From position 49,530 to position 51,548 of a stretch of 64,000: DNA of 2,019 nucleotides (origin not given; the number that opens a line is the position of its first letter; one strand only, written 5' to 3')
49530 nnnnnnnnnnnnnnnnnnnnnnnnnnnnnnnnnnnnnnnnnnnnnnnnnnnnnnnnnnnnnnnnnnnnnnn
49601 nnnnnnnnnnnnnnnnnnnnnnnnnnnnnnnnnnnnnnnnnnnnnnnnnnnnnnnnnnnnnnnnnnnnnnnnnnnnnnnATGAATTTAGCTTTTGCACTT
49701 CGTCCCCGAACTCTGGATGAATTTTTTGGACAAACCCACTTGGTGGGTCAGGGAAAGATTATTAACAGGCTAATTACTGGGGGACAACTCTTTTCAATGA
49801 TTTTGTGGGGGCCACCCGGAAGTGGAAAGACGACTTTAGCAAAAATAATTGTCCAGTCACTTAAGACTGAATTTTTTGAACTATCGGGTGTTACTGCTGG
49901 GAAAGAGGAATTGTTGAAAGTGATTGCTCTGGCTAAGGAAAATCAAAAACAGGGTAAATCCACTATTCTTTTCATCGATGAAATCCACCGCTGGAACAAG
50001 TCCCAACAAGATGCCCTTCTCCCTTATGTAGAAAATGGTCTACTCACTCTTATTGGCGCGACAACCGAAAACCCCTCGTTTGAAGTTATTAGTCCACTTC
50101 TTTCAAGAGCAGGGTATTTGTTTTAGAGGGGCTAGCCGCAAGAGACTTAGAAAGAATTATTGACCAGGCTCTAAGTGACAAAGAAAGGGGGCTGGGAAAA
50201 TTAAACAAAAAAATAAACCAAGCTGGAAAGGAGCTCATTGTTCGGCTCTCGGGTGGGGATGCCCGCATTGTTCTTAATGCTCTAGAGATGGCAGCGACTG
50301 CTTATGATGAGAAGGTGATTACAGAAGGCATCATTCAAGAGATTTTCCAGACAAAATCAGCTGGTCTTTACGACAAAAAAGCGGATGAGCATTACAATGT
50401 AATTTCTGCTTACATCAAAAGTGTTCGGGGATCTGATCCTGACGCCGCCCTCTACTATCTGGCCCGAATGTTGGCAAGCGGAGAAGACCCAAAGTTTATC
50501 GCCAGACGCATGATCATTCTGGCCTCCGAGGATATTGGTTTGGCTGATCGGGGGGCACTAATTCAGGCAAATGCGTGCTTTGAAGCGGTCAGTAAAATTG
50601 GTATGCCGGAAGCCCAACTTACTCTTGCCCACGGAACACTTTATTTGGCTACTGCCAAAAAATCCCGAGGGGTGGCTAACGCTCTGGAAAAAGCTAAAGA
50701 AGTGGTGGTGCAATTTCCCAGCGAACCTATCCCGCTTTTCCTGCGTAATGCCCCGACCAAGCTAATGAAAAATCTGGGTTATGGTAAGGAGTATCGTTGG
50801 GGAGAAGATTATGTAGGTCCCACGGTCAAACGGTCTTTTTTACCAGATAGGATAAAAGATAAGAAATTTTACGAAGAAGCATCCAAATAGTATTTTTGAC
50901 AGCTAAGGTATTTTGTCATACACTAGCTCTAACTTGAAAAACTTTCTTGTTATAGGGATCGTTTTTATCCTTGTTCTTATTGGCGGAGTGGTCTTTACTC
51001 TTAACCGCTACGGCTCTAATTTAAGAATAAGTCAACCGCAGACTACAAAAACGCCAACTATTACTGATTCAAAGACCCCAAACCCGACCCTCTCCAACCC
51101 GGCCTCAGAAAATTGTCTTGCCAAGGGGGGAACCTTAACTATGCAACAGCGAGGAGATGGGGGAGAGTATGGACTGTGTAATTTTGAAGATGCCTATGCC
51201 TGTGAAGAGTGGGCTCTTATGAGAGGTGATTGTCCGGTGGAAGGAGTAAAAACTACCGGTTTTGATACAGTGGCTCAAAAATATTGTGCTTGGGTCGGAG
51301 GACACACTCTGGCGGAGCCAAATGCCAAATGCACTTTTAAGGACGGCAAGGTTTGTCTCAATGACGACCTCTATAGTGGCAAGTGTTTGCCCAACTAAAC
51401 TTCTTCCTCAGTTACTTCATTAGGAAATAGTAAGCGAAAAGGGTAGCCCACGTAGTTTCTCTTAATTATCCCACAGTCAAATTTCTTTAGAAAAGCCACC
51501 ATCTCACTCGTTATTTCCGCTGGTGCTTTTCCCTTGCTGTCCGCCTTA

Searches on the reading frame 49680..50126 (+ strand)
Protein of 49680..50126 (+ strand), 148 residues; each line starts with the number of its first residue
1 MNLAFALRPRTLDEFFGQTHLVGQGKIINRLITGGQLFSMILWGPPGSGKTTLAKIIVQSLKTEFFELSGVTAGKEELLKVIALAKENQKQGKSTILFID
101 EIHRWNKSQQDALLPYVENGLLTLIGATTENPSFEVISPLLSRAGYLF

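Call 66: search_protein_families(library=pfam, proteins=[window:49680-50126:+], max_evalue=0.01)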
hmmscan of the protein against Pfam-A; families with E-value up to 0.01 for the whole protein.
window:49680-50126:+ (148 aa): 32 families (the best 25 are shown)
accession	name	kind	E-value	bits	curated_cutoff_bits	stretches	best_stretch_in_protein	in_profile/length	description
PF00004.35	AAA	-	4.2e-18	66.5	21.2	1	40-143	1-122/131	ATPase family associated with various cellular activities (AAA)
PF05496.18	RuvB_N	-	4.7e-17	62.6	27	1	7-122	1-113/159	Holliday junction DNA helicase RuvB P-loop domain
PF07728.20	AAA_5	-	1.2e-08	35.5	22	1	40-125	2-98/139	AAA domain (dynein-related subfamily)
PF13173.12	AAA_14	-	1.4e-06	28.8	27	1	40-108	5-77/129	AAA domain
PF13191.12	AAA_16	-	4.2e-06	27.8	32.6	1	36-64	23-51/167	AAA ATPase domain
PF20720.3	nSTAND3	-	5.5e-06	26.6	27.2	1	40-102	20-74/155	Novel STAND NTPase 3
PF05673.19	DUF815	-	5.5e-06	26.1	23.8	1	29-102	45-116/249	Protein of unknown function (DUF815)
PF00158.32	Sigma54_activat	-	8.4e-06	26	20.2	1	91-131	91-131/168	Sigma-54 interaction domain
PF01078.27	Mg_chelatase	-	9.1e-06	25.7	20.3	1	38-61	23-46/207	Magnesium chelatase, subunit ChlI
PF13401.12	AAA_22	-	1.6e-05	25.7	27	1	40-110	8-83/130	AAA domain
PF13604.12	AAA_30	-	1.9e-05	24.9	27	1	23-72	5-53/191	AAA domain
PF13245.12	AAA_19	-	2.1e-05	25.1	25.1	0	40-63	14-37/134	AAA domain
PF07724.20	AAA_2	-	3e-05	24.6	27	1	38-123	4-105/166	AAA domain (Cdc48 subfamily)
PF04851.21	ResIII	-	5.1e-05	23.7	22.5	0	36-64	22-50/164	Type III restriction enzyme, res subunit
PF01637.24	ATPase_2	-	6.8e-05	23.2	33.2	0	28-64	11-47/225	ATPase domain predominantly from Archaea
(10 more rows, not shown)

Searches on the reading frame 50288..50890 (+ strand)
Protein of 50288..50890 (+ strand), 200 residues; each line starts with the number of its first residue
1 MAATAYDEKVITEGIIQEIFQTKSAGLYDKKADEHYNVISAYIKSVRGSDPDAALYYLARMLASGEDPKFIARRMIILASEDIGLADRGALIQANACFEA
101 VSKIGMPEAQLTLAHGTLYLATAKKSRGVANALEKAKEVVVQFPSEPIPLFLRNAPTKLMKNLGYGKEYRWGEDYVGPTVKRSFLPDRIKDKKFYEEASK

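Call 66: search_protein_families(library=pfam, proteins=[window:50288-50890:+], max_evalue=0.01)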
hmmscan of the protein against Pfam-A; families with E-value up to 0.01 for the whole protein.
window:50288-50890:+ (200 aa): 2 families
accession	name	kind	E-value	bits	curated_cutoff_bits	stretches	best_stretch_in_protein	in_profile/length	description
PF12002.13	MgsA_C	-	1e-57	195.1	27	1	48-198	1-151/167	MgsA AAA+ ATPase C terminal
PF16193.11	AAA_assoc_2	-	9.2e-11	42.3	34.3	1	6-47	41-81/81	AAA C-terminal domain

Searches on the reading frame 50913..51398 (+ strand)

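Call 66: search_protein_families(library=pfam, proteins=[window:50913-51398:+], max_evalue=0.01)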
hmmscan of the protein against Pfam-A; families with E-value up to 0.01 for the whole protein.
window:50913-51398:+ (161 aa): 1 family
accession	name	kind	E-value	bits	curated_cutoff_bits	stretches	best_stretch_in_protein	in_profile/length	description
PF03891.20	DUF333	-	2.3e-19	69.8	25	1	60-106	2-47/47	Domain of unknown function (DUF333)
